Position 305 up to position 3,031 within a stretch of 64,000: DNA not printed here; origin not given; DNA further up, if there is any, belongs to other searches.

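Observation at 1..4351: Unusual Fe-S flavoprotein operon: NuoF-like subunit, NuoG-like/PyrK-like fusion and GltD/NfnB-like subunit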

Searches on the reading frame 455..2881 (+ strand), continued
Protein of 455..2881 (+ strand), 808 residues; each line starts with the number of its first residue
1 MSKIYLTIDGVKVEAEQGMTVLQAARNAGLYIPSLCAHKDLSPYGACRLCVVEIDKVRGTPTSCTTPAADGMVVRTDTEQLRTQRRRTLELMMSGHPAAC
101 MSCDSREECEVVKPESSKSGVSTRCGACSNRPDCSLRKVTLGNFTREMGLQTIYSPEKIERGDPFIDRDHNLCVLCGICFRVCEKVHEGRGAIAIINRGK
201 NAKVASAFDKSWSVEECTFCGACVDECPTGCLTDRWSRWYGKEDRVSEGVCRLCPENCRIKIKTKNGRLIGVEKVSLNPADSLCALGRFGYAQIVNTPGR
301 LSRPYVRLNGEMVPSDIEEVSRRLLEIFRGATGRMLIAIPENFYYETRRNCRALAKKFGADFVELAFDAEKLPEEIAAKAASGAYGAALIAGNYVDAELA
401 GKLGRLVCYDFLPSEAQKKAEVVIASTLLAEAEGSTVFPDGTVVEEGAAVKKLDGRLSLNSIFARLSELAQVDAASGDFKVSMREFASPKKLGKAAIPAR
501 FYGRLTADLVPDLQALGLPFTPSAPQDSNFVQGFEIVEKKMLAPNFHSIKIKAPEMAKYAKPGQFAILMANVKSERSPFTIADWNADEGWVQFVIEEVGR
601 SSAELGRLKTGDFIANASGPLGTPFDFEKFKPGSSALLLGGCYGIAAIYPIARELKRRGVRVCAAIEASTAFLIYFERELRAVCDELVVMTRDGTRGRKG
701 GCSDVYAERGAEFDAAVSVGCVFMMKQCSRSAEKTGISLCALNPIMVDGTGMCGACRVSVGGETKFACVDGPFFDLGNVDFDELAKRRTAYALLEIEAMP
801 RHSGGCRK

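Call 19: find_related_loci(query=window:455-2878:+, collection=genome_contigs, flank=7000)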
Query window:455-2878:+ (808 aa) in genome_contigs; peptide patterns used: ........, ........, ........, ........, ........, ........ (x = any residue, [..] = any of these).
65 stretches matched a pattern; 26 encode a relative of the query (tblastn E <= 1e-3); 26 distinct loci.
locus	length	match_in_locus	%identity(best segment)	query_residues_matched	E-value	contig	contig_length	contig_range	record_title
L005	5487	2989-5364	66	1-808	0e+0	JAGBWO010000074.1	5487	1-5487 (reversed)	MAG: Opitutales bacterium isolate RGIG9512 Yak_Cecum.Co__c1238156, whole genome shotgun sequence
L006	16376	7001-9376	66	1-808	0e+0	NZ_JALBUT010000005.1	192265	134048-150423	Intestinicryptomonas porci strain Cla-KB-P66 seq5, whole genome shotgun sequence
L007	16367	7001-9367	65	1-808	0e+0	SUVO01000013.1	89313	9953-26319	MAG: Verrucomicrobiaceae bacterium isolate SIG74 NODE_6276_length_89313_cov_3.604949, whole genome shotgun sequence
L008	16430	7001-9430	58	1-805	0e+0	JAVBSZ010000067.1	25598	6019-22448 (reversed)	MAG: Opitutales bacterium isolate EPI_MAG_00237 c_000007089868, whole genome shotgun sequence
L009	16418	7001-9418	57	1-804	0e+0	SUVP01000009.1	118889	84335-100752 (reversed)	MAG: Opitutales bacterium isolate SIG75 NODE_3624_length_118889_cov_3.304744, whole genome shotgun sequence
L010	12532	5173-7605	58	1-805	0e+0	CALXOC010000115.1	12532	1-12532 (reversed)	MAG: uncultured Opitutales bacterium isolate E09__bin38 genome assembly, contig: E09__k127_4390831, whole genome shotgun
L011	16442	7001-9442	57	1-808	0e+0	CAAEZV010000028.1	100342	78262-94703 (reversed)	MAG TPA_asm: Opitutales bacterium, isolate HGM23550, WGS project CAAEZV010000000 data, contig: SRS020394_33_k99_27690, w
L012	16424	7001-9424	58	1-805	0e+0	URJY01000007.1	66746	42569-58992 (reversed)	uncultured Opitutales bacterium isolate UMGS1069 genome assembly, contig: NODE_60_length_66746_cov_12.024576, whole geno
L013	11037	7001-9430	57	1-805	0e+0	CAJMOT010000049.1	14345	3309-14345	TPA_asm: uncultured bacterium isolate ERR414309-bin.19 genome assembly, contig: NODE_2296_length_14345_cov_7.151085, who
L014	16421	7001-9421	58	1-807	0e+0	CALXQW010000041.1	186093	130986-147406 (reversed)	MAG: uncultured Opitutales bacterium isolate E27__bin281 genome assembly, contig: E27__k127_2191182, whole genome shotgu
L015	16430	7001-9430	57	1-805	0e+0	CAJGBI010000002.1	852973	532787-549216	Puniceicoccaceae bacterium Marseille-Q1082 genome assembly, contig: contig00002, whole genome shotgun sequence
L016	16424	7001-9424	57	1-802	0e+0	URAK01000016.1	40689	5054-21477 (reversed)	uncultured Opitutales bacterium isolate UMGS811 genome assembly, contig: NODE_863_length_40689_cov_14.393439, whole geno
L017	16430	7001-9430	56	1-805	0e+0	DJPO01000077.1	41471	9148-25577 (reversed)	MAG TPA_asm: Opitutia bacterium UBA6410 UBA6410_contig_5069, whole genome shotgun sequence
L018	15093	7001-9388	56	1-803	0e+0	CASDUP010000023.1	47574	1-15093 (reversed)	uncultured Verrucomicrobiota bacterium isolate CO.O39.metabat-bins.424 genome assembly, contig: CO.O39.metabat-bins.424.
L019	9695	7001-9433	47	1-799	0e+0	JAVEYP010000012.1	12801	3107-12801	MAG: Desulfobulbus sp. isolate BF4_32 NODE_15603_length_12801_cov_2.484693_Biofilm4, whole genome shotgun sequence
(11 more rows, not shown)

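Call 20: search_solved_structures(query=window:455-2878:+, max_evalue=0.00001, show_alignments=0)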
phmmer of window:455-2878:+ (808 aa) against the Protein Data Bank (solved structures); distinct sequences matched with E-value up to 0.00001: 80 (the best 60 are shown).
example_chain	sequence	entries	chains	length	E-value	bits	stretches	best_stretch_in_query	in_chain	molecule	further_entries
5jca_S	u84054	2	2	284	4.5e-66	226.9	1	531-795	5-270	NADH-dependent Ferredoxin:NADP Oxidoreductase (NfnI) subunit beta | NADH-dependent Ferredoxin:NADP Oxidoreductase subunit beta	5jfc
4ylf_A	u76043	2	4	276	8.6e-58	199.5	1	535-792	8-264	Dihydroorotate dehydrogenase B (NAD(+)), electron transfer subunit homolog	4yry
6tg9_A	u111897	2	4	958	4.1e-46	160.9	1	3-307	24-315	Formate dehydrogenase subunit alpha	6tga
5vj7_B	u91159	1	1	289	9.1e-45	156.5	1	534-802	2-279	Ferredoxin-NADP(+) reductase subunit alpha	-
7t2r_A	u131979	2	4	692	1.5e-44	155.7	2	1-112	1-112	NiFe hydrogenase subunit A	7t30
9wxb_B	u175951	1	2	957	6e-44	153.8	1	4-307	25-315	Formate dehydrogenase alpha subunit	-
9bov_A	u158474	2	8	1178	8.2e-44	153.3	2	124-340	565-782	Molybdopterin oxidoreductase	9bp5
8a6t_A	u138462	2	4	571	2.3e-40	141.9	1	1-314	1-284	Electron bifurcating hydrogenase subunit HydA1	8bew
8oh5_C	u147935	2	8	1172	4.2e-40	141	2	128-325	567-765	Formate dehydrogenase-O, major subunit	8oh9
7q5y_A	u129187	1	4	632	6.2e-37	130.6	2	3-111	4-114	NADH dehydrogenase I chain G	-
7p5h_A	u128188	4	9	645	4.7e-30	107.8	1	8-235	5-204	Fe-hydrogenase, subunit alpha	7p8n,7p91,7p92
7vw6_A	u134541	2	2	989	5.2e-30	107.7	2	166-318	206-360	Formate dehydrogenase | Tungsten-containing formate dehydrogenase alpha subunit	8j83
7e5z_A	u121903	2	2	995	5.3e-30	107.6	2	166-318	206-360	Formate dehydrogenase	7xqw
7q4v_A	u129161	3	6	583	1.6e-27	99.4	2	2-112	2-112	Iron hydrogenase HydA1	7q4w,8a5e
6gcs_A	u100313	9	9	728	6.9e-27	97.3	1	2-237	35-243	75-KDA PROTEIN (NUAM) | Subunit NUAM of NADH:Ubiquinone Oxidoreductase (Complex I) | NADH-ubiquinone oxidoreductase 78 kDa subunit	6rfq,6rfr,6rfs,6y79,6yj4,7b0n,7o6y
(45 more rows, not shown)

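Call 22: find_encoding_contigs(protein=P0091, flank=8000, max_places=2)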
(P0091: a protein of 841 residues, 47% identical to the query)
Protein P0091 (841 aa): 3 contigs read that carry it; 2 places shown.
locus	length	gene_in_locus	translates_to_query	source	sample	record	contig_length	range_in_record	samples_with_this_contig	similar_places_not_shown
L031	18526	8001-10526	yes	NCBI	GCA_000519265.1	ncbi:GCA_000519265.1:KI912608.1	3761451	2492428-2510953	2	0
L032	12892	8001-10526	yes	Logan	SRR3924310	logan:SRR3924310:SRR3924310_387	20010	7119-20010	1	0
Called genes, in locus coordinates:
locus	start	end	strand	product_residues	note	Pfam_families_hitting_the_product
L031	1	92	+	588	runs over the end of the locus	PF03979:Sigma70_r1_1, PF00140:Sigma70_r1_2, PF04542:Sigma70_r2, PF04539:Sigma70_r3, PF04545:Sigma70_r4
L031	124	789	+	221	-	PF00565:SNase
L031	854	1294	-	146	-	PF10116:Host_attach, PF18856:baeRF_family12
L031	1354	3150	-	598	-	PF00989:PAS (weak), PF13426:PAS_9, PF00512:HisKA, PF02518:HATPase_c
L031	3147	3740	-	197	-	PF00210:Ferritin (weak)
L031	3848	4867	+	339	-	PF07603:Lcl_C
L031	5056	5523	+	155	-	PF01257:2Fe-2S_thioredx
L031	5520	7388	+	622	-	PF01512:Complex1_51K, PF10589:NADH_4Fe-4S, PF12797:Fer4_2 (faint), PF00037:Fer4 (weak), PF12837:Fer4_6 (weak), PF12838:Fer4_7 (weak), PF13187:Fer4_9 (weak), PF13237:Fer4_10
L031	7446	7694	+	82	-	PF21748:UPF0150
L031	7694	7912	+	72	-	PF07927:HicA_toxin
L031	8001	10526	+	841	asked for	PF00111:Fer2 (weak), PF13510:Fer2_4, PF10588:NADH-G_4Fe-4S_3 (faint), PF22117:Fer4_Nqo3, PF00384:Molybdopterin (weak), PF10418:DHODB_Fe-S_bind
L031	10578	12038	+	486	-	PF14691:Fer4_20, PF13738:Pyr_redox_3 (faint), PF07992:Pyr_redox_2, PF00070:Pyr_redox (weak)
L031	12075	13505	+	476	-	PF02934:GatB_N, PF02637:GatB_Yqey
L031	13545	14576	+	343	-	PF01008:IF-2B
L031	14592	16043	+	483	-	PF00071:Ras (faint), PF01926:MMR_HSR1, PF02421:FeoB_N, PF13191:AAA_16 (weak), PF00009:GTP_EFTU, PF01926:MMR_HSR1, PF02421:FeoB_N, PF14714:KH_dom-like, +5 more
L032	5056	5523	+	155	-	PF01257:2Fe-2S_thioredx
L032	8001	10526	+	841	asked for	PF00111:Fer2 (weak), PF13510:Fer2_4, PF10588:NADH-G_4Fe-4S_3 (faint), PF22117:Fer4_Nqo3, PF00384:Molybdopterin (weak), PF10418:DHODB_Fe-S_bind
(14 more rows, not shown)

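Call 23: find_encoding_contigs(protein=P0069, flank=8000, max_places=2)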
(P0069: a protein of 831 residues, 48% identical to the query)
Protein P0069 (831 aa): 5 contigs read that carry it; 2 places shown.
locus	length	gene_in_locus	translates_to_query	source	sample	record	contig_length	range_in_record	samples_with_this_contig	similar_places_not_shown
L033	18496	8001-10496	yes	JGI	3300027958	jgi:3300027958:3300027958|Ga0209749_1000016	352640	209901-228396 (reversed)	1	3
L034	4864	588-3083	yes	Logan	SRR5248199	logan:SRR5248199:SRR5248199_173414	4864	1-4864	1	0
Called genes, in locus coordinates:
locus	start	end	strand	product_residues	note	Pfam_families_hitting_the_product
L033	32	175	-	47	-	-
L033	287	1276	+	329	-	PF13531:SBP_bac_11, PF01547:SBP_bac_1, PF13416:SBP_bac_8, PF13343:SBP_bac_6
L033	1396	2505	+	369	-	PF00005:ABC_tran, PF13304:AAA_21 (faint), PF08402:TOBE_2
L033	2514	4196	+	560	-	PF00528:BPD_transp_1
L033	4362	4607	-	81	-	-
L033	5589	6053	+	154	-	PF01257:2Fe-2S_thioredx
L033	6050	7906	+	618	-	PF01512:Complex1_51K, PF10589:NADH_4Fe-4S, PF00037:Fer4, PF12837:Fer4_6 (weak), PF12838:Fer4_7 (weak), PF13187:Fer4_9 (weak), PF13237:Fer4_10 (weak), PF14697:Fer4_21 (weak), +1 more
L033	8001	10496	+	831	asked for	PF00111:Fer2, PF13510:Fer2_4, PF12838:Fer4_7 (weak), PF13187:Fer4_9 (weak), PF22117:Fer4_Nqo3, PF00384:Molybdopterin, PF10418:DHODB_Fe-S_bind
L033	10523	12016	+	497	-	PF14691:Fer4_20, PF01262:AlaDh_PNT_C (faint), PF01266:DAO (faint), PF07992:Pyr_redox_2, PF13738:Pyr_redox_3 (faint), PF00070:Pyr_redox (weak)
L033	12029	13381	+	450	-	PF00989:PAS (weak), PF08448:PAS_4 (faint), PF13426:PAS_9, PF00158:Sigma54_activat, PF14532:Sigma54_activ_2, PF07728:AAA_5 (weak), PF25601:AAA_lid_14, PF18024:HTH_50 (weak), +1 more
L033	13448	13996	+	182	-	-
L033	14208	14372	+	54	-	-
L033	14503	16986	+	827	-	PF02901:PFL-like, PF01228:Gly_radical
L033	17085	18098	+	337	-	PF13353:Fer4_12, PF04055:Radical_SAM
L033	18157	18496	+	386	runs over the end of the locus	PF00465:Fe-ADH, PF13685:Fe-ADH_2, PF25137:ADH_Fe_C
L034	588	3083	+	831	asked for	PF00111:Fer2, PF13510:Fer2_4, PF12838:Fer4_7 (weak), PF13187:Fer4_9 (weak), PF22117:Fer4_Nqo3, PF00384:Molybdopterin, PF10418:DHODB_Fe-S_bind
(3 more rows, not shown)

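Call 24: search_solved_structures(query=L001:8126-9973:+, max_evalue=1e-20, show_alignments=0)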
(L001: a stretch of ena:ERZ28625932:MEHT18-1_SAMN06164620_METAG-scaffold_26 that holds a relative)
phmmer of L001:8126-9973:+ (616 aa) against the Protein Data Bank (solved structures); distinct sequences matched with E-value up to 1e-20: 63 (the best 60 are shown).
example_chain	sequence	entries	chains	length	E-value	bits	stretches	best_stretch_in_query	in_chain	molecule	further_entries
7t2r_B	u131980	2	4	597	1e-225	754.2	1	25-613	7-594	NiFe hydrogenase subunit B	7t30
9bov_B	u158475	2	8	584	1.4e-222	743.8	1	25-613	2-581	NADH dehydrogenase (Quinone)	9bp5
9n5u_B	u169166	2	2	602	4.7e-218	728.8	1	25-613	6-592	NfnB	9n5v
8oh5_B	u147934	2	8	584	1.3e-212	710.8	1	25-613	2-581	NAD-reducing hydrogenase subunit HoxF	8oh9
7q4v_B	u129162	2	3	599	4e-211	706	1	25-615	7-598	Iron hydrogenase HydB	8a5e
8a6t_B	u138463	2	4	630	4.9e-190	636.3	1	57-615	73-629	Electron bifurcating hydrogenase subunit HydB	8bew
7q4w_B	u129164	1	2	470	3.6e-189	633.4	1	153-615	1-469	Iron hydrogenase HydB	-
7p5h_B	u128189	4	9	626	6.7e-184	616.1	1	32-613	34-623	Fe-hydrogenase, subunit beta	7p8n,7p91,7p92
9mqx_B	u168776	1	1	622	1.5e-163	548.9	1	32-613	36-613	NADH:ubiquinone oxidoreductase, NADH-binding (51 kD) subunit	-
6vw7_B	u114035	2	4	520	5.2e-123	415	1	31-541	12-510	NAD-dependent formate dehydrogenase beta subunit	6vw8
6tg9_B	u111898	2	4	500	1.3e-114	387.2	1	33-541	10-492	Formate dehydrogenase subunit beta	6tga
2fug_1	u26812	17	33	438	2.4e-113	383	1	152-550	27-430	NADH-quinone oxidoreductase chain 1 | NADH-QUINONE OXIDOREDUCTASE SUBUNIT 1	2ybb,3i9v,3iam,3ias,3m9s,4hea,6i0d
9wxb_C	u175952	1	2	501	2.7e-112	379.5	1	32-541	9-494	Formate dehydrogenase beta subunit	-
9fe7_B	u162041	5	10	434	3.7e-103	349.4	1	153-543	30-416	NADH-quinone oxidoreductase subunit F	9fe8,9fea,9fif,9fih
6hl2_B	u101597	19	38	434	3.8e-103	349.4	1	153-543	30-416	NADH-quinone oxidoreductase subunit F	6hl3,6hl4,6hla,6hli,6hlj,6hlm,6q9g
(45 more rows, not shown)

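Call 26: search_solved_structures(query=L001:7666-8121:+, max_evalue=1e-10, show_alignments=0)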
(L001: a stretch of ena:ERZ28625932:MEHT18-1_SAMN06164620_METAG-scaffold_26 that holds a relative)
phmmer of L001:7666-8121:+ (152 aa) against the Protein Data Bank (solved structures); distinct sequences matched with E-value up to 1e-10: 53.
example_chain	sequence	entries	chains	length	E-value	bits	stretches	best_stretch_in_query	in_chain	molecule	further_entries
9n5u_C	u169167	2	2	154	1.5e-43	151.5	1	15-151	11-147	NfnC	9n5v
7t2r_C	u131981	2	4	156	1.4e-38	135.4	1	19-149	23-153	NiFe hydrogenase subunit C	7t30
8a6t_C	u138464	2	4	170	7.9e-36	126.5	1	13-149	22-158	Electron bifurcating hydrogenase subunit HydC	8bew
9mqx_C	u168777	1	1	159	3.3e-34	121.2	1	22-150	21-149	NADH:ubiquinone oxidoreductase 24 kD subunit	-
7p5h_C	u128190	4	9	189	3.6e-34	121.1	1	12-149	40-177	Fe-hydrogenase, subunit gamma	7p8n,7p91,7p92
8oh5_A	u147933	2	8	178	4e-31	111.2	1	12-150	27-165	NAD-dependent formate dehydrogenase gamma subunit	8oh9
9bov_C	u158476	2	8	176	8.7e-30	106.9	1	15-148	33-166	NADH dehydrogenase (Ubiquinone), 24 kDa subunit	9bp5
7q4v_C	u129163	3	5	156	4.4e-27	98.1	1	22-149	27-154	Iron hydrogenase HydC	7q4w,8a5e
8e9g_E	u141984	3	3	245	5.8e-27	97.7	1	13-151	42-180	NADH-quinone oxidoreductase subunit E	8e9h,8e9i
2fug_2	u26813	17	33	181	3.4e-26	95.2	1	12-151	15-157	NADH-quinone oxidoreductase chain 2 | NADH-QUINONE OXIDOREDUCTASE SUBUNIT 2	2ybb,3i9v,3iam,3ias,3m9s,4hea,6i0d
6vw7_A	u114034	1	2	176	6.3e-26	94.4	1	21-145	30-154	NAD-dependent formate dehydrogenase gamma subunit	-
6vw8_A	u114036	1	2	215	1.1e-25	93.6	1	21-145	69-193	NAD-dependent formate dehydrogenase gamma subunit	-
6tg9_G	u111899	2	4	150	3.3e-25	92.1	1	15-147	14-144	Formate dehydrogenase subunit gamma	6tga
7p61_E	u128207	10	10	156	4.7e-25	91.5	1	15-149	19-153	NADH dehydrogenase I subunit E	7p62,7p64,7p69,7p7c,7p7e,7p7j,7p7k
9q8i_E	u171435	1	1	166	5.8e-25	91.3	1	15-149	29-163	NADH-quinone oxidoreductase subunit E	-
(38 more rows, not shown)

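Call 27: search_protein_families(library=pfam, proteins=[L001:7666-8121:+, L001:8126-9973:+], max_evalue=0.01)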
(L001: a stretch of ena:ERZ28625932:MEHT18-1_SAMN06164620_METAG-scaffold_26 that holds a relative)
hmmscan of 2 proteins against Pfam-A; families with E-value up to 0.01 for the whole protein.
L001:7666-8121:+ (152 aa): 1 family
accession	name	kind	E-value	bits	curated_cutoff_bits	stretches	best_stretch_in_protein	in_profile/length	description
PF01257.25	2Fe-2S_thioredx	-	3.7e-48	163.5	24.8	1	14-151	7-144/145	Thioredoxin-like [2Fe-2S] ferredoxin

L001:8126-9973:+ (616 aa): 13 families
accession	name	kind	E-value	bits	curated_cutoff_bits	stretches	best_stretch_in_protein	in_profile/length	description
PF01512.22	Complex1_51K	-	1.1e-46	158.9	31.2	1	182-349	2-149/150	Nuo51 FMN-binding domain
PF10589.14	NADH_4Fe-4S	-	7.5e-33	112.7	23.5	1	460-544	1-85/85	NADH-ubiquinone oxidoreductase-F iron-sulfur binding region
PF00037.32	Fer4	-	4.8e-12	45.6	21.1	2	562-582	2-22/24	4Fe-4S binding domain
PF13237.11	Fer4_10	-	2.5e-08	34.2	25.5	1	562-608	3-52/53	4Fe-4S dicluster domain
PF12837.12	Fer4_6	-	2.5e-07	30.8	25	2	562-582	3-23/24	4Fe-4S binding domain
PF12838.12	Fer4_7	-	8.4e-07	29.8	27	1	559-582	29-52/52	4Fe-4S dicluster domain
PF10531.15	SLBB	-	1.6e-06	28.3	27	1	374-421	3-53/55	SLBB domain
PF13187.11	Fer4_9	-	2.6e-06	27.8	27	1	567-611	1-50/52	4Fe-4S dicluster domain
PF12797.12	Fer4_2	-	3.5e-06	27.1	24.5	2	591-608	3-20/22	4Fe-4S binding domain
PF14697.11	Fer4_21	-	0.00033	21.1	35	0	593-609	3-19/59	4Fe-4S dicluster domain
PF01257.25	2Fe-2S_thioredx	-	0.00038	20.8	24.8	1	23-102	65-143/145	Thioredoxin-like [2Fe-2S] ferredoxin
PF22461.2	SLBB_2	-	0.0017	18.9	27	1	372-418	2-49/79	SLBB domain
PF13459.11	Fer4_15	-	0.0098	17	22.4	0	562-580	2-20/66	4Fe-4S single cluster domain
